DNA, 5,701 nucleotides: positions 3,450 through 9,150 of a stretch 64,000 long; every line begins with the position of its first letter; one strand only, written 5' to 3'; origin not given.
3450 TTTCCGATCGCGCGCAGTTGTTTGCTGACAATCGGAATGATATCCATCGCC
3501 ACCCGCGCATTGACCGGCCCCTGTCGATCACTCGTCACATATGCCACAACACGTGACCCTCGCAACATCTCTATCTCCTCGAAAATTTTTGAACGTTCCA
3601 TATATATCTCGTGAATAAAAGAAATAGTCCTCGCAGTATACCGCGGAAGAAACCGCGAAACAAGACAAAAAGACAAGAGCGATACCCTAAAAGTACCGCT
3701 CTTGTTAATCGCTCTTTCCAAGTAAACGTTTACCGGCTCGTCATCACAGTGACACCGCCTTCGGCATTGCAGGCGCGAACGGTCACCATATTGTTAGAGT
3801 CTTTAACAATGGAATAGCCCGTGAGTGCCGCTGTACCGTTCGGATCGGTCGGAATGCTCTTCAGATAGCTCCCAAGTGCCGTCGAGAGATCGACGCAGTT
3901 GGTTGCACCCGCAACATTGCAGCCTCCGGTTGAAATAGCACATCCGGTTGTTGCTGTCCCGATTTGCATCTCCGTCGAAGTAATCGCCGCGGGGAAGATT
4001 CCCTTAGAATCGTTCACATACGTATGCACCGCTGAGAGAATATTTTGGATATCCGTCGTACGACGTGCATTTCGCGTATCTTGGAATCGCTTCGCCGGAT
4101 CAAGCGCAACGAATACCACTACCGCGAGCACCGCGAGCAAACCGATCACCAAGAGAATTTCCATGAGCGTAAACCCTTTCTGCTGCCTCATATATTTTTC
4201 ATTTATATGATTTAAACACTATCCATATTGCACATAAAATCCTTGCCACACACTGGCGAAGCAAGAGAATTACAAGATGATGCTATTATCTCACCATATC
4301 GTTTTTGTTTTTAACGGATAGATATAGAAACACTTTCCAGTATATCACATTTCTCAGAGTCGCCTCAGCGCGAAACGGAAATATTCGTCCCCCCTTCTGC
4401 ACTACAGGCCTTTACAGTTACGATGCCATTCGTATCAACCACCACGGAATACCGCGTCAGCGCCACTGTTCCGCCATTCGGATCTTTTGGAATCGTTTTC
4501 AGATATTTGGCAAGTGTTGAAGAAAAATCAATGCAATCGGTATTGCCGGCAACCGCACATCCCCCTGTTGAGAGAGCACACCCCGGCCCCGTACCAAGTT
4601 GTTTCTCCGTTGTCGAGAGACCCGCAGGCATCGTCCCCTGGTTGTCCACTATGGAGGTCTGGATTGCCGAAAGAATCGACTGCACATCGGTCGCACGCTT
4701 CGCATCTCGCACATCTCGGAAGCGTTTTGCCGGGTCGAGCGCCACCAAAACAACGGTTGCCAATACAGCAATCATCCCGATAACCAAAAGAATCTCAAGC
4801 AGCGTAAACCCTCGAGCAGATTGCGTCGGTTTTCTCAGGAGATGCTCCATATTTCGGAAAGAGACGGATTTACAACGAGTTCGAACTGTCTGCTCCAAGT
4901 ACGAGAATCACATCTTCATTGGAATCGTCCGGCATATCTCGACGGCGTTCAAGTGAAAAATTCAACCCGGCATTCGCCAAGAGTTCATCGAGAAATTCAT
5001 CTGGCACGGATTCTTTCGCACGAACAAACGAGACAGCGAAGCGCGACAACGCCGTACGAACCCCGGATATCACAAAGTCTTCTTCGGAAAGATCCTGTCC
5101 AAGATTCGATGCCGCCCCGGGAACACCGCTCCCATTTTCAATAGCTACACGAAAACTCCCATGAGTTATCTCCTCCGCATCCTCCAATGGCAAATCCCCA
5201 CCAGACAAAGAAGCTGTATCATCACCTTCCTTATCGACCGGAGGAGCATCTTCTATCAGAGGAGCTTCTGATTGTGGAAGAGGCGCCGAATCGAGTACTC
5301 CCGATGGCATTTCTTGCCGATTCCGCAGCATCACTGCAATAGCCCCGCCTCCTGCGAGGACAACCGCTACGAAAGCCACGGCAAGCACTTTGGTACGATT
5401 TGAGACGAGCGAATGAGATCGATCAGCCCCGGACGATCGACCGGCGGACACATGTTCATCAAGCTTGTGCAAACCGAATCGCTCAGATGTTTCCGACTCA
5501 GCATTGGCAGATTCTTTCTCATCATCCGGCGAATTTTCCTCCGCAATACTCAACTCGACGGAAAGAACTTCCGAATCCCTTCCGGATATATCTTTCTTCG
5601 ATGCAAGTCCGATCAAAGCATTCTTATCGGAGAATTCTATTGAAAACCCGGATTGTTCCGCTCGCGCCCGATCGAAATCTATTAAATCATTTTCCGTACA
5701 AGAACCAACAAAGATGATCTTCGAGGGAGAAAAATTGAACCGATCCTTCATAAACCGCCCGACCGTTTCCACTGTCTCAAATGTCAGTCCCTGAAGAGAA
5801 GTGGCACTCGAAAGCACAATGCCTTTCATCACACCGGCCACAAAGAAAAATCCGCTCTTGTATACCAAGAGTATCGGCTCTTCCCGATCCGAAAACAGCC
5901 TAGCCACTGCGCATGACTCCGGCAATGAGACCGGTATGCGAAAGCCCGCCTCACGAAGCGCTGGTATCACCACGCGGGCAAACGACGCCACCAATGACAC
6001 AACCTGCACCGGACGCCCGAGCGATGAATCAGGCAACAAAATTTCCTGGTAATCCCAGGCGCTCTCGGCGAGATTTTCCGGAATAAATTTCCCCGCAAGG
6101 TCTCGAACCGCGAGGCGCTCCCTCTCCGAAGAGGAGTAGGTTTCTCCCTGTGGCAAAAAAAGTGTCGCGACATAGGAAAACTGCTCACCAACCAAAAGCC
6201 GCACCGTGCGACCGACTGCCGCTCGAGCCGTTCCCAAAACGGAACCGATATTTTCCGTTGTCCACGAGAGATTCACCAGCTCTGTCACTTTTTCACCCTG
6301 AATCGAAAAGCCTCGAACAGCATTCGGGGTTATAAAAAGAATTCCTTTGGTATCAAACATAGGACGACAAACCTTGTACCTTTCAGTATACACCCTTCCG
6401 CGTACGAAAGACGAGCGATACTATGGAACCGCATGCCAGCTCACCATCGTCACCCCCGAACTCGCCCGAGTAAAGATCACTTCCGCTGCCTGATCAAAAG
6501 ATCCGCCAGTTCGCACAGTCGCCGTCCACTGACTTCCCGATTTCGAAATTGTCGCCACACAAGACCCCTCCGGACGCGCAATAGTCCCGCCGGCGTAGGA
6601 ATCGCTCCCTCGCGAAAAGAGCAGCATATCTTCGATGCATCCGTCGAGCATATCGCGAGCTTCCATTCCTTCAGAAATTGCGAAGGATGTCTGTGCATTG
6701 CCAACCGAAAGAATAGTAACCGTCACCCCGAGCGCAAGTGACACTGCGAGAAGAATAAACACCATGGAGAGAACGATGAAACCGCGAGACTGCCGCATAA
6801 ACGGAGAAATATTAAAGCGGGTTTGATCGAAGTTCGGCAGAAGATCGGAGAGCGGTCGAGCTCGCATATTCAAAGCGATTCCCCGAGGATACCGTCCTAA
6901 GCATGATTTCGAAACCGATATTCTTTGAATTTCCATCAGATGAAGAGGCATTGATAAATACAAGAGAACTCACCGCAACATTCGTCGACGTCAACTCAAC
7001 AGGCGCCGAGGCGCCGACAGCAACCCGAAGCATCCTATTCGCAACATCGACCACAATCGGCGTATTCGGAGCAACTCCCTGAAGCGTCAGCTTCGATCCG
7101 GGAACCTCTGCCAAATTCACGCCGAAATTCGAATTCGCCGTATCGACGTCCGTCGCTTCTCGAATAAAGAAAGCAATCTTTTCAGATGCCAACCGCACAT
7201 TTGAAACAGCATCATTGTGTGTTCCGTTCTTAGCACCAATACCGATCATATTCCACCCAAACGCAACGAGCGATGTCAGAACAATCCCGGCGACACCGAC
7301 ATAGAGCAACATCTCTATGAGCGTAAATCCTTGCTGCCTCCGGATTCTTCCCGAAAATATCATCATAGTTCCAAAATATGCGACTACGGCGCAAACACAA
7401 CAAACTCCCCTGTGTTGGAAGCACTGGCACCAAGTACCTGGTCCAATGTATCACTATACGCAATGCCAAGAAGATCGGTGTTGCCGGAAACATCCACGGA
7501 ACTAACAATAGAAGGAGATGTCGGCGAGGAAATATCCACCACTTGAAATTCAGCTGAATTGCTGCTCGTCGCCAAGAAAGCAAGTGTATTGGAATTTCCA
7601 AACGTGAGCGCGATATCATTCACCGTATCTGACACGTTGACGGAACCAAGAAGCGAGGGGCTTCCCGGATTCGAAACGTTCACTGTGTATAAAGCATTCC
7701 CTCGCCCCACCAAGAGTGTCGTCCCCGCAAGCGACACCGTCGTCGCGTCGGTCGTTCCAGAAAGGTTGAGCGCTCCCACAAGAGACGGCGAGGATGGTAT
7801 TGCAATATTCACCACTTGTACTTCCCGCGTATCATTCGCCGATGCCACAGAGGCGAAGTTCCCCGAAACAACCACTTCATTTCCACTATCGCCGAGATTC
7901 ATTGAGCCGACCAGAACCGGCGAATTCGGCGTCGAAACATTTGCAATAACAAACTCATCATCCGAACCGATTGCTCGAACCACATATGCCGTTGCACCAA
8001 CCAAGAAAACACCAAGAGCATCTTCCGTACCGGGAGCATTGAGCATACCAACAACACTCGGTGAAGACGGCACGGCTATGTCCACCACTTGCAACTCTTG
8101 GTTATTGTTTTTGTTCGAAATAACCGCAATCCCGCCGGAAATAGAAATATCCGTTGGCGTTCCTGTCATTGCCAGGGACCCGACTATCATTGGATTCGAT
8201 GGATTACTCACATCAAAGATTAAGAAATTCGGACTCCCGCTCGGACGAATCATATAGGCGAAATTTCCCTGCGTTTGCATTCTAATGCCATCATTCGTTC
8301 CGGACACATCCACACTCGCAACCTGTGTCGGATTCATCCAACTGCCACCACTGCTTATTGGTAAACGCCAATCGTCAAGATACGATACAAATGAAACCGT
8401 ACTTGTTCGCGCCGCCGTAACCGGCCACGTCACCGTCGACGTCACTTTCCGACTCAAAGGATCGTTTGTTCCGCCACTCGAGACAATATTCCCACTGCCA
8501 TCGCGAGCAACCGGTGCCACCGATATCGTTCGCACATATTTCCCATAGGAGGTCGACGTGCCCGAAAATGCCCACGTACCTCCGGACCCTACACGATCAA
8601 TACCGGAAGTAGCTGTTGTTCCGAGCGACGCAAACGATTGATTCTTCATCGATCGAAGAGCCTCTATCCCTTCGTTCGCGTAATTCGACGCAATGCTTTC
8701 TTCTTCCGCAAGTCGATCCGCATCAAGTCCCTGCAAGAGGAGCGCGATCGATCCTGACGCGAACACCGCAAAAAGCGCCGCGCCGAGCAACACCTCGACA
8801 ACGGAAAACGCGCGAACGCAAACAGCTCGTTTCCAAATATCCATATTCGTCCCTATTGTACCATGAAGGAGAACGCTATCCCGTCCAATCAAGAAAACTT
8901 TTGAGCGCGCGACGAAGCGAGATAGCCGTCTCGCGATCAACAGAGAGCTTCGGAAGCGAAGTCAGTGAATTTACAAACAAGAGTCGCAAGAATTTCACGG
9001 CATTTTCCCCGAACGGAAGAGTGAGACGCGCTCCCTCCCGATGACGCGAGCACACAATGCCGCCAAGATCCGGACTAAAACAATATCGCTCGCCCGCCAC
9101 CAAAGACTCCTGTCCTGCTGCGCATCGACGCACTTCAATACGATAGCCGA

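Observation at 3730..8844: Six-gene type IV pilus-like cluster: tandem major-pilin paralogues, a PilM-LytR_C fusion, three minor pilins, but no PilB/PilC/PilT in the window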

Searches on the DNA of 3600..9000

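Call 81: search_rna_families(source=window, start=3600, end=9000, threshold=evalue, max_evalue=1)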
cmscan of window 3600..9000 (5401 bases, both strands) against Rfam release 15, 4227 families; matches with E-value up to 1: 2.
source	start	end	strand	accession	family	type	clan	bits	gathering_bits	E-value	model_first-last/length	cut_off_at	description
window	6644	6731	-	RF01280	snoR14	Gene; snRNA; snoRNA; CD-box;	CL00076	23.7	40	0.29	1-84/84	no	Small nucleolar RNA snoR14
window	4951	5019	+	RF01880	Xist_exon1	Gene; lncRNA;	-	15.4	50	0.94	1-85/85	no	X-chromosome inactivation gene exon 1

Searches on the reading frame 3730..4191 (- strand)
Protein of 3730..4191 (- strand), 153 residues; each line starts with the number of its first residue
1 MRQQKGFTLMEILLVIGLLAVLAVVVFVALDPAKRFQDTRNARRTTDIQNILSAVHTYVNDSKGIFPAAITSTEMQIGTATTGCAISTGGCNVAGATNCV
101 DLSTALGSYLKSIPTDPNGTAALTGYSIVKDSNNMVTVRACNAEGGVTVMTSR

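Call 3: search_protein_families(library=pfam, proteins=[window:3730-4191:-], max_evalue=0.1)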
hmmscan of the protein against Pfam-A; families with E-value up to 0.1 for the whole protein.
window:3730-4191:- (153 aa): 1 family
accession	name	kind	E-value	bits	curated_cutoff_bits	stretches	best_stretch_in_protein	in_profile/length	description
PF07963.17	N_methyl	-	9e-07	28.7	21.2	1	1-27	1-27/27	Prokaryotic N-terminal methylation motif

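Call 4: search_protein_families(library=ncbifam, proteins=[window:3730-4191:-], max_evalue=0.1)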
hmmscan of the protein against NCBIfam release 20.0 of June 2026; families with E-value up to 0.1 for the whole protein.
window:3730-4191:- (153 aa): 12 families
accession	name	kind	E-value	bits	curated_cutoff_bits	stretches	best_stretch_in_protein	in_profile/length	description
TIGR01710.1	typeII_sec_gspG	equivalog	8.8e-06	25.8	88.85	1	5-62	1-56/134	type II secretion system major pseudopilin GspG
TIGR02532.1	IV_pilin_GFxxxE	domain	1.2e-05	25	16.3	1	4-26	1-23/24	prepilin-type N-terminal cleavage/methylation domain-containing protein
TIGR01708.2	typeII_sec_gspH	equivalog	4.3e-05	23.6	80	1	4-35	1-32/169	type II secretion system minor pseudopilin GspH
NF007862.0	PRK10574.1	equivalog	0.00044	20.4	138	1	1-27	1-27/145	prepilin peptidase-dependent pilin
NF041013.1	T4P_ComGE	equivalog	0.00088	19.3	49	1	3-52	2-49/83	competence type IV pilus minor pilin ComGE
NF040982.1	ComGD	equivalog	0.0021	18.5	70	1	4-52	1-47/139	competence type IV pilus minor pilin ComGD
NF007800.0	PRK10506.1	equivalog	0.0036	17.2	158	1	1-25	5-29/163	prepilin peptidase-dependent protein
TIGR01711.1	gspJ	equivalog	0.008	16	64.85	1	5-52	1-47/192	type II secretion system minor pseudopilin GspJ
NF040999.1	pilin_ComGC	equivalog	0.016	15.4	75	1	4-26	1-23/84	competence type IV pilus major pilin ComGC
TIGR02596.1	TIGR02596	subfamily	0.022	14.8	70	1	7-30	1-24/196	Verru_Chthon cassette protein D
NF006453.0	PRK08808.1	equivalog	0.071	12.2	295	1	2-35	4-37/211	type II secretion system protein J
NF047827.1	T3SSXpsH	equivalog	0.074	12.8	160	0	5-32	1-28/145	type II secretion system protein XpsH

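Call 9: find_encoding_contigs(protein=window:3730-4191:-, flank=10000, max_places=6)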
Protein window:3730-4191:- (153 aa): no gene with exactly this product is on record in the collection.

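Call 76: find_homologous_proteins(query=window:3730-4191:-, max_evalue=0.00001)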
Query window:3730-4191:- (153 aa): 345 proteins with E <= 0.00001 among 543 candidates; the best 120 are listed.
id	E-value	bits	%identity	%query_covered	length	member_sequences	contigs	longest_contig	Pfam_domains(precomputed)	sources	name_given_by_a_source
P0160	1.8e-85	302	93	100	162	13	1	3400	PF07963.18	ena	-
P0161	1.9e-85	302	94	100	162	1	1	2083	PF07963.18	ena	-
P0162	2.9e-85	301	93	100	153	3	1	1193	PF07963.18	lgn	-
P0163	4.0e-85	301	93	100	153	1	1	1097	PF07963.18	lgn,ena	-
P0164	5.0e-85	300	93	100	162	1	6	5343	PF07963.18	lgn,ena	-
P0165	5.5e-85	300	100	94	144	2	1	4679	-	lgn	-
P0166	1.2e-84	299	94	100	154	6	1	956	PF07963.18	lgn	-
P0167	5.7e-83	294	90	100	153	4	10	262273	PF07963.18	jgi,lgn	jgi:prepilin-type N-terminal cleavage/methylation domain-containing protein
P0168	6.6e-83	294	90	100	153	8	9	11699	PF07963.18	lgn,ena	-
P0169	7.9e-82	290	89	100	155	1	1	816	PF07963.18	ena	-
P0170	2.3e-78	279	90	100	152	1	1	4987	PF07963.18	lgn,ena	-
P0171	1.1e-76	273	83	100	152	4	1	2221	PF07963.18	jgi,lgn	jgi:type IV pilus assembly protein PilA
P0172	6.9e-73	261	82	100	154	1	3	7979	-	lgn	-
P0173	8.1e-72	258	86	94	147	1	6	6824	-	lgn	-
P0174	3.5e-71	256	79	100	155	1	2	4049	PF07963.18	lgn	-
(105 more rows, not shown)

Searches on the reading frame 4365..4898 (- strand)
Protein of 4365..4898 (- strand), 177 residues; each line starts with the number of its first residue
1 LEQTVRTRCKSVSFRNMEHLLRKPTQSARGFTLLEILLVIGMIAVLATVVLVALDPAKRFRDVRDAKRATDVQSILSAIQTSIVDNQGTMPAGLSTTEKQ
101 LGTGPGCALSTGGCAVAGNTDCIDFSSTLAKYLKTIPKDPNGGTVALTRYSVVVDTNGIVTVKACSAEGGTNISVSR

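Call 3: search_protein_families(library=pfam, proteins=[window:4365-4898:-], max_evalue=0.1)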
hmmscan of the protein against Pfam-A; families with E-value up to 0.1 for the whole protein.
window:4365-4898:- (177 aa): 1 family
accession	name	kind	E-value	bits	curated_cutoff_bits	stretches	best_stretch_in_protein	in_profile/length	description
PF07963.17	N_methyl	-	0.00043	20.2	21.2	1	28-51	4-27/27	Prokaryotic N-terminal methylation motif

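Call 4: search_protein_families(library=ncbifam, proteins=[window:4365-4898:-], max_evalue=0.1)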
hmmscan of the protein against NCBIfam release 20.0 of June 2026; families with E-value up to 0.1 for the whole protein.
window:4365-4898:- (177 aa): 13 families
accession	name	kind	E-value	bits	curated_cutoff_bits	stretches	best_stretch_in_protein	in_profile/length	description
TIGR01708.2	typeII_sec_gspH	equivalog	4.4e-07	30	80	1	29-66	2-39/169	type II secretion system minor pseudopilin GspH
TIGR01710.1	typeII_sec_gspG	equivalog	3.9e-05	23.7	88.85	1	29-86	1-56/134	type II secretion system major pseudopilin GspG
TIGR02532.1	IV_pilin_GFxxxE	domain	0.00021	21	16.3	1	29-51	2-24/24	prepilin-type N-terminal cleavage/methylation domain-containing protein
NF007862.0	PRK10574.1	equivalog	0.00057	20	138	1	27-53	3-29/145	prepilin peptidase-dependent pilin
NF040982.1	ComGD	equivalog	0.0014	19.1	70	1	29-87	2-59/139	competence type IV pilus minor pilin ComGD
NF041013.1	T4P_ComGE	equivalog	0.0014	18.7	49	1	27-57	2-32/83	competence type IV pilus minor pilin ComGE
NF047828.1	T3SSXpsI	equivalog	0.0052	16.8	150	1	29-79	2-54/132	type II secretion system protein XpsI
NF040999.1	pilin_ComGC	equivalog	0.0097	16.1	75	1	29-52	2-25/84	competence type IV pilus major pilin ComGC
TIGR02596.1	TIGR02596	subfamily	0.018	15.1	70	1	31-52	1-22/196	Verru_Chthon cassette protein D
NF007800.0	PRK10506.1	equivalog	0.03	14.1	158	1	25-51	5-31/163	prepilin peptidase-dependent protein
NF047827.1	T3SSXpsH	equivalog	0.043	13.6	160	1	29-57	1-29/145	type II secretion system protein XpsH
NF041775.1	typeIV_PilA_Myxo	equivalog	0.051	13.5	400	1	28-52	10-34/214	type IV pilin protein PilA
TIGR01711.1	gspJ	equivalog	0.089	12.6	64.85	0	29-66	1-38/192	type II secretion system minor pseudopilin GspJ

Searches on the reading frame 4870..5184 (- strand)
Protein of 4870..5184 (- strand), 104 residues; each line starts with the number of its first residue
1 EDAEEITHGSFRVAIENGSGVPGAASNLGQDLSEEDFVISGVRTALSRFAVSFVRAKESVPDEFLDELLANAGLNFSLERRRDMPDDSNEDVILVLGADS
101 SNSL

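Call 58: predict_structure(alignment_id=A4)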
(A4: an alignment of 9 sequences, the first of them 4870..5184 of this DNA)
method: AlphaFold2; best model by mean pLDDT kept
length: 104 residues; sequences in the alignment: 9
mean_pLDDT: 82.8   pTM: 0.76
mean pLDDT of the five models: 82.8, 81.4, 80.9, 79.6, 78.4
residues with pLDDT >= 90: 24; 70-90: 64; 50-70: 14; < 50: 2
segments of 3 or more residues with pLDDT < 50: none
pLDDT, mean of each block of 10 residues (from residue 1): 61 90 88 90 88 90 87 70 87 87 54
secondary structure, 60 per line:
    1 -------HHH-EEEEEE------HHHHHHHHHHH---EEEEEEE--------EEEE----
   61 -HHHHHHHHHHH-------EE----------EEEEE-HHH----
elements in order: E12-17 H24-34 E38-44 E53-56 H62-72 E92-96

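Call 63: fold_search(model_id=the predicted structure, library=pdb)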
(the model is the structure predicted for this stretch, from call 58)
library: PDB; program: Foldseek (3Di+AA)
matches with E <= 10: 489; with E <= 0.001: 0
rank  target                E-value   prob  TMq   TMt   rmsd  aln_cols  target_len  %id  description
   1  2m5y_MODEL_1_A        1.1e-03  1.00  0.57  0.50   3.9        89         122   25  Solution Structure of the C-terminal domain of RV0431 (released 2014-02-26)
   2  6q10                  1.2e-03  1.00  0.58  0.42   4.3       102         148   20  Crystal structure of the soluble domain (residues 71-217) of a conserved hypothetical secreted protein (Rv2700 ortholog) (released 2019-08-14)
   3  3axf_A                3.6e-01  0.12  0.25  0.13  10.8        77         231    9  Perrhenate binding to A11C/R153C ModA mutant (released 2012-02-01)
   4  5yog                  6.5e-01  0.12  0.28  0.21  13.5        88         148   16  Crystal Structure of flavodoxin with engineered disulfide bond N14C-C93 (released 2018-03-14)
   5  2v4o_D                7.9e-01  0.10  0.28  0.13  10.3        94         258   21  Crystal structure of Salmonella typhimurium SurE at 2.75 angstrom resolution in monoclinic form (released 2008-12-09)
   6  1yl5_A                8.4e-01  0.11  0.23  0.11   7.5        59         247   15  Crystal structure of Mycobacterium tuberculosis dihydrodipicolinate reductase (RV2773C) (crystal form A) (released 2006-01-17)
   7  7mpk_C                8.9e-01  0.11  0.33  0.19  11.8       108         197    6  Crystal structure of TagA with UDP-GlcNAc (released 2021-12-29)
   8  7mpk_A                9.5e-01  0.11  0.33  0.19  11.8       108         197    6  Crystal structure of TagA with UDP-GlcNAc (released 2021-12-29)
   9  5yob                  9.5e-01  0.08  0.30  0.23  12.3       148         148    9  Crystal Structure of flavodoxin without engineered disulfide bond (released 2017-12-27)
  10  3rof_A                9.5e-01  0.08  0.26  0.19  12.6        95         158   12  Crystal Structure of the S. aureus Protein Tyrosine Phosphatase PtpA (released 2011-09-07)
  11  8k8k                  9.5e-01  0.05  0.20  0.10  11.2        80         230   10  Structure of Klebsiella pneumonia ModA (released 2023-11-01)
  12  1jmv_D                1.0e+00  0.05  0.22  0.20  10.9        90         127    8  Structure of Haemophylus influenzae Universal Stress Protein At 1.85A Resolution (released 2001-12-12)
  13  9jwy                  1.2e+00  0.11  0.30  0.12  11.6        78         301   13  Crystal structure of PstS from Candidatus Pelagibacter sp. HTCC7211 in complex with phosphate (released 2025-07-30)
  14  4m6h_B                1.2e+00  0.07  0.31  0.24   7.9       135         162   16  Structure of the reduced, metal-free form of Mycobacterium tuberculosis peptidoglycan amidase Rv3717 (released 2013-09-18)
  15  1bu5_A                1.2e+00  0.11  0.27  0.20  12.2        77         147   16  X-RAY CRYSTAL STRUCTURE OF THE DESULFOVIBRIO VULGARIS (HILDENBOROUGH) APOFLAVODOXIN-RIBOFLAVIN COMPLEX (released 1999-02-09)
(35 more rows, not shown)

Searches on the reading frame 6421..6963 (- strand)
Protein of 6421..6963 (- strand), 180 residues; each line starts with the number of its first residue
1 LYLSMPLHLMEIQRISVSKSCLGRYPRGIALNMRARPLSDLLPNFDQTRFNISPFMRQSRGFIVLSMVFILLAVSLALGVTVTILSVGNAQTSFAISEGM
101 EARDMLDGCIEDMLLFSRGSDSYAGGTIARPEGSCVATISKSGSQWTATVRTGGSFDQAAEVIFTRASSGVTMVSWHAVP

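Call 3: search_protein_families(library=pfam, proteins=[window:6421-6963:-], max_evalue=0.1)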
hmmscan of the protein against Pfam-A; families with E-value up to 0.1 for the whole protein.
window:6421-6963:- (180 aa): 0 families

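Call 4: search_protein_families(library=ncbifam, proteins=[window:6421-6963:-], max_evalue=0.1)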
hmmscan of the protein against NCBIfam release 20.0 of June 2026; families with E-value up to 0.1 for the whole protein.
window:6421-6963:- (180 aa): 0 families

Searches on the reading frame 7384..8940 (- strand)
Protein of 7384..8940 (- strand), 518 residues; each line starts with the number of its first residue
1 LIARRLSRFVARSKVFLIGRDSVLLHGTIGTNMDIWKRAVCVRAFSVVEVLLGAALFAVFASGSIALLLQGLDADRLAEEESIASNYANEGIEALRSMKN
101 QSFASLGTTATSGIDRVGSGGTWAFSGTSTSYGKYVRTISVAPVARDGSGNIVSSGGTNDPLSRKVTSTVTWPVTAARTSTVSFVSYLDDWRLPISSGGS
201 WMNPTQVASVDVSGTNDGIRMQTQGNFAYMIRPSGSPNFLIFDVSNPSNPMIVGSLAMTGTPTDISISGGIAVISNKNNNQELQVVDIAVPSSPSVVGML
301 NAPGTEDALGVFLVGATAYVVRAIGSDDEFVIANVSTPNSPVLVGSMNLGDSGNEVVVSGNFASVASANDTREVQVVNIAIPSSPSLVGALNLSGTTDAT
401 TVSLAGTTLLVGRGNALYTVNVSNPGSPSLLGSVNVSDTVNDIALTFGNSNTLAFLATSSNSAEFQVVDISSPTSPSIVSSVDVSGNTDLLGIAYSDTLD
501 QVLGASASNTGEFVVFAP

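Call 3: search_protein_families(library=pfam, proteins=[window:7384-8940:-], max_evalue=0.1)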
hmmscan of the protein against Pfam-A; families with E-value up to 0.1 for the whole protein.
window:7384-8940:- (518 aa): 2 families
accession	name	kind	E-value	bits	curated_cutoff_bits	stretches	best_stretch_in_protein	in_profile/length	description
PF08309.17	LVIVD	-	2.1e-21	75.4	20.2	5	260-299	2-39/42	LVIVD repeat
PF09826.15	Beta_propel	-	0.00012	21.5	22.4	0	228-272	89-125/495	Beta propeller domain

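Call 4: search_protein_families(library=ncbifam, proteins=[window:7384-8940:-], max_evalue=0.1)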
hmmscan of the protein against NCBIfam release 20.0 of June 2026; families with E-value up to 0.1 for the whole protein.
window:7384-8940:- (518 aa): 3 families
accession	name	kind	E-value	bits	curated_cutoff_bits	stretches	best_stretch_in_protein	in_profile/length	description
TIGR04312.1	choice_anch_B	subfamily_domain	2.5e-07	30.3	100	2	324-485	49-227/364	choice-of-anchor B family protein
TIGR02523.1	type_IV_pilV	equivalog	0.0095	16.4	52.2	1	45-111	4-70/139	type IV pilus modification protein PilV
NF041785.2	VhuA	equivalog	0.074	11.6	800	0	26-104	130-211/418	F420-non-reducing hydrogenase Vhu subunit A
